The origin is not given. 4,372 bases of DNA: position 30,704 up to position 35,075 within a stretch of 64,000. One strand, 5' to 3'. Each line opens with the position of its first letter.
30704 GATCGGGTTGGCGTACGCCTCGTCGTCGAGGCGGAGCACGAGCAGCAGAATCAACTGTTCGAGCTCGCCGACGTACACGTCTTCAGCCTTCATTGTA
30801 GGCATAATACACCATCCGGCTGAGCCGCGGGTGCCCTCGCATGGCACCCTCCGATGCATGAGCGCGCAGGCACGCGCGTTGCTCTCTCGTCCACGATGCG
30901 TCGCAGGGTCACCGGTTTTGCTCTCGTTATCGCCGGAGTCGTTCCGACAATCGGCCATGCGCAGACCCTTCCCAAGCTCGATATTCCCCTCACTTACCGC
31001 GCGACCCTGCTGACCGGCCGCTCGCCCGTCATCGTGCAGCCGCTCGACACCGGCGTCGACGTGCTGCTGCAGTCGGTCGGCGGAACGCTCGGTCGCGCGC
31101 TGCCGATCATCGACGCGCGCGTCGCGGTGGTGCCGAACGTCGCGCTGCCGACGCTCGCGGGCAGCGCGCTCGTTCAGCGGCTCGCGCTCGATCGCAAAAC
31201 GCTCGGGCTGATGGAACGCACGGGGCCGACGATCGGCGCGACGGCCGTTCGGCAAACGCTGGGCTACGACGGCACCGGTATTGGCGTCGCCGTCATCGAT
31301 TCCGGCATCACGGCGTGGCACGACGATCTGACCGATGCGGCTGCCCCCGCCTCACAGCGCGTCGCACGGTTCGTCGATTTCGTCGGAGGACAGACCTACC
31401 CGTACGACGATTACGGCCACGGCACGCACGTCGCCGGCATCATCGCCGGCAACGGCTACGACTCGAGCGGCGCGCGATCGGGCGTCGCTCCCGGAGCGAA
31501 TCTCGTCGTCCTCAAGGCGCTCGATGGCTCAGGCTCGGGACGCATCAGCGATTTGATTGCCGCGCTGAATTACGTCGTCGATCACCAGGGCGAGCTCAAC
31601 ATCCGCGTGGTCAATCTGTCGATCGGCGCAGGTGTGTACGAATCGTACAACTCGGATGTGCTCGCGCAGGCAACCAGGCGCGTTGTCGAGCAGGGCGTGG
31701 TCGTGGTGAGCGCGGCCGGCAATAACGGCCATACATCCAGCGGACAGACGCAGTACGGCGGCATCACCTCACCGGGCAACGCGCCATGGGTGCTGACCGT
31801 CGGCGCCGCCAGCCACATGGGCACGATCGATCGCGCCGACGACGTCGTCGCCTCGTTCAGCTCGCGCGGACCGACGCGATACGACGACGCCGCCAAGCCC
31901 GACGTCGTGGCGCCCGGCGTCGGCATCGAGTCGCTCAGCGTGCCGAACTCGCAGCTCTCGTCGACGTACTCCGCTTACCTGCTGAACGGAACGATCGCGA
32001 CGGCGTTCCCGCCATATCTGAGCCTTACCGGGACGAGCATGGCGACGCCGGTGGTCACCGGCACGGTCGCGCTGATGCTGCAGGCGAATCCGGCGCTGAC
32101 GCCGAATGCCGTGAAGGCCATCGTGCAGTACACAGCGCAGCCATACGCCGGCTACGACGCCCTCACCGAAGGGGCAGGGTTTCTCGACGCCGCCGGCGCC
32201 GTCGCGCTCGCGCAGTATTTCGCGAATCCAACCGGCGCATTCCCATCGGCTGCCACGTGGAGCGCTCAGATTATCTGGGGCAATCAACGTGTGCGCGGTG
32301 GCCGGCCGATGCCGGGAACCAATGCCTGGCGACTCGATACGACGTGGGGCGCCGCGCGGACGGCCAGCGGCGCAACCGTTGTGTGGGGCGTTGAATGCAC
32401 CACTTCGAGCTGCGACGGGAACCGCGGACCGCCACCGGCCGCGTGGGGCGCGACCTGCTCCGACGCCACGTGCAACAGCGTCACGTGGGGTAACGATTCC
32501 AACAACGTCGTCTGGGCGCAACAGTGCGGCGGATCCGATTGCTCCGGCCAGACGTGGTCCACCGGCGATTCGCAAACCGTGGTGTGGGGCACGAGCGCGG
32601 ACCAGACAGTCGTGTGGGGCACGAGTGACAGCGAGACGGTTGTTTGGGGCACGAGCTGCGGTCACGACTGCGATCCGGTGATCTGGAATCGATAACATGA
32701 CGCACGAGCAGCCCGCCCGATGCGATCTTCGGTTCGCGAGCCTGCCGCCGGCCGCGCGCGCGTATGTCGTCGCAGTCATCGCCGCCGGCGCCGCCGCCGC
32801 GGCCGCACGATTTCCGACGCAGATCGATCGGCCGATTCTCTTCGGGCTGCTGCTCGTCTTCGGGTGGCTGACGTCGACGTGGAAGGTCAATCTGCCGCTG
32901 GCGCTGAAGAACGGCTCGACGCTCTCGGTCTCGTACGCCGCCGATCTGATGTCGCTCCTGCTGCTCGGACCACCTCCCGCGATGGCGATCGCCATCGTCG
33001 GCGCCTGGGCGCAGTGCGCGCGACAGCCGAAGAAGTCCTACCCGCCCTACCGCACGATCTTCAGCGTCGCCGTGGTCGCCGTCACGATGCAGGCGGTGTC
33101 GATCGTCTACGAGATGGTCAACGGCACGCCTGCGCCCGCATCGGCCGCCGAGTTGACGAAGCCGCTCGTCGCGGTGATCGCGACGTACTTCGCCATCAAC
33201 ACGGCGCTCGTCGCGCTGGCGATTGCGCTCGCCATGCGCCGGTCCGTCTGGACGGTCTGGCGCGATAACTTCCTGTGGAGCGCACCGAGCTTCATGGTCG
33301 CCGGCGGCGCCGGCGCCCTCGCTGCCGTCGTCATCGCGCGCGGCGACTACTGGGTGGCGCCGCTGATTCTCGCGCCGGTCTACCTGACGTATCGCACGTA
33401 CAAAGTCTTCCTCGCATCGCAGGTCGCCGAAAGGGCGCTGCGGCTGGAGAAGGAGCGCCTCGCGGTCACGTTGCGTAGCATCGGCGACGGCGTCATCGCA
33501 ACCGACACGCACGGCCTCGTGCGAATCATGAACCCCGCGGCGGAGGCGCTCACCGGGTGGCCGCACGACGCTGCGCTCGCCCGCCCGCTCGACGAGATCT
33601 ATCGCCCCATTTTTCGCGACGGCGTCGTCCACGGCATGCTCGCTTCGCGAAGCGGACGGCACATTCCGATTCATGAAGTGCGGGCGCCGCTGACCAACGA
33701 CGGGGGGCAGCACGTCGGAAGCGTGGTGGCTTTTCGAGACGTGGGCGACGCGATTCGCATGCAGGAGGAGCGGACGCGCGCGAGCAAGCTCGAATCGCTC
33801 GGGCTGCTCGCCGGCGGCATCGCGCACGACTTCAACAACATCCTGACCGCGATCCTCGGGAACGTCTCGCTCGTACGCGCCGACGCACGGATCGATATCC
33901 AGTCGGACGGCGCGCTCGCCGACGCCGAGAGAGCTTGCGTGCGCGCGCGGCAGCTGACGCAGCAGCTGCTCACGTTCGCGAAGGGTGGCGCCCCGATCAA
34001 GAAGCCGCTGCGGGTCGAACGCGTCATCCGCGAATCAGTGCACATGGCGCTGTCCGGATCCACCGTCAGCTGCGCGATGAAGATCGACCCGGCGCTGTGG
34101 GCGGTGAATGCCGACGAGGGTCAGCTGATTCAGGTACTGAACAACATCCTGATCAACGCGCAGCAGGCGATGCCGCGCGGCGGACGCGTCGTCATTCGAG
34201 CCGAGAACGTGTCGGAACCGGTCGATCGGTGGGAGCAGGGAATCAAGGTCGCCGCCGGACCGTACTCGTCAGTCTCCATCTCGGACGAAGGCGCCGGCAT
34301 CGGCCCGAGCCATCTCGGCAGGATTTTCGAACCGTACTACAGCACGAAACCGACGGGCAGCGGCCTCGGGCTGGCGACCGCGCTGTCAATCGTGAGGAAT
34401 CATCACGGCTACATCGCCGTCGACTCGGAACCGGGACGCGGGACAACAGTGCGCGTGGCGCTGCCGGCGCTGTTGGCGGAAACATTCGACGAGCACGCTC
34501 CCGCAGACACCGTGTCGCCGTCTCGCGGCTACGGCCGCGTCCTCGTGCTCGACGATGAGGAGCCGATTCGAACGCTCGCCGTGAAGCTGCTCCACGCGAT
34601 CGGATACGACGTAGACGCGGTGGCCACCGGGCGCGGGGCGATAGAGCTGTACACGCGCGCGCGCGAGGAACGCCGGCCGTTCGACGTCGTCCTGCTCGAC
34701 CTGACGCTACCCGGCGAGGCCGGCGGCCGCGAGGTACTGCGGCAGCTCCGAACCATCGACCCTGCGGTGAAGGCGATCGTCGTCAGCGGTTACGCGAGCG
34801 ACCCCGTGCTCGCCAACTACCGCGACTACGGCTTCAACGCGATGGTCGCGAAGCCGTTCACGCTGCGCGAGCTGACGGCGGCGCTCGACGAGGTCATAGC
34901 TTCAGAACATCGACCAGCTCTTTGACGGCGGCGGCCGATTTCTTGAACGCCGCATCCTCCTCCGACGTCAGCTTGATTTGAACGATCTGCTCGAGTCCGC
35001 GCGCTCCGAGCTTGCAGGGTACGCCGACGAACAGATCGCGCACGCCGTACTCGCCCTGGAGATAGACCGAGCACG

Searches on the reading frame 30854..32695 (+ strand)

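Call 80: search_protein_families(library=pfam, proteins=[window:30854-32695:+], max_evalue=0.00001)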
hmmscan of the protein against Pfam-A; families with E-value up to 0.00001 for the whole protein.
window:30854-32695:+ (613 aa): 1 family
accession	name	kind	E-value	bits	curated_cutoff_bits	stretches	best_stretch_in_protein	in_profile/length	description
PF00082.27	Peptidase_S8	-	1.7e-51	175.7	21.8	1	140-436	1-280/288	Subtilase family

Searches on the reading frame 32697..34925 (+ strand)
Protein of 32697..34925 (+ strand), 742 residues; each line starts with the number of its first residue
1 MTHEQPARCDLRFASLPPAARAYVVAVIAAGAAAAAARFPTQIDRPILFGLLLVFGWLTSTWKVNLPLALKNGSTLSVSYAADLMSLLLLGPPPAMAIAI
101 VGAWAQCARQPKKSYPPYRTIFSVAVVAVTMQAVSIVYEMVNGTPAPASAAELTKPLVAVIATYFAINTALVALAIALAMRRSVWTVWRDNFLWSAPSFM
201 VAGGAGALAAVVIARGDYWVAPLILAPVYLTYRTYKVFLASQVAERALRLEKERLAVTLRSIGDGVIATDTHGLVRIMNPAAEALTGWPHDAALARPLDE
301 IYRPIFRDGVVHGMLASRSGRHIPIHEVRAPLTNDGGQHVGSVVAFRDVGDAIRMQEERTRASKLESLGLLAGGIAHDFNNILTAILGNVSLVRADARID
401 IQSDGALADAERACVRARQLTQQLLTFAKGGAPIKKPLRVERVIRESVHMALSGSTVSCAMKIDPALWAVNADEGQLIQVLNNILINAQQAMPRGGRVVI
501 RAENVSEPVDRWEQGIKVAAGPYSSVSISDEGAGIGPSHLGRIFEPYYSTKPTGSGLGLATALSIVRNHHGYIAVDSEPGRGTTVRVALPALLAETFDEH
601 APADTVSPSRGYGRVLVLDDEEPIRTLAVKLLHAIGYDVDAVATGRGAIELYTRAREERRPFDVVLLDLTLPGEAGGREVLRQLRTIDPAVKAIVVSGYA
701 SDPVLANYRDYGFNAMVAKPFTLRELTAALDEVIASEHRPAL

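Call 80: search_protein_families(library=pfam, proteins=[window:32697-34925:+], max_evalue=0.00001)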
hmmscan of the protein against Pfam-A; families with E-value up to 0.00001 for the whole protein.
window:32697-34925:+ (742 aa): 4 families
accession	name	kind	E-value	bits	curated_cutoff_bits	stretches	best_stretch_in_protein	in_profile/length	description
PF02518.31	HATPase_c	-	1.2e-19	71.2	26.4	1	473-591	2-109/111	Histidine kinase-, DNA gyrase B-, and HSP90-like ATPase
PF00072.30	Response_reg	-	7.1e-18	65.2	30.2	1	615-730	1-110/111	Response regulator receiver domain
PF00989.32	PAS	-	3.9e-09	37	22.6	1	254-349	2-113/113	PAS fold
PF00512.31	HisKA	-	3e-07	30.8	26.9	1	369-431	3-64/66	His Kinase A (phospho-acceptor) domain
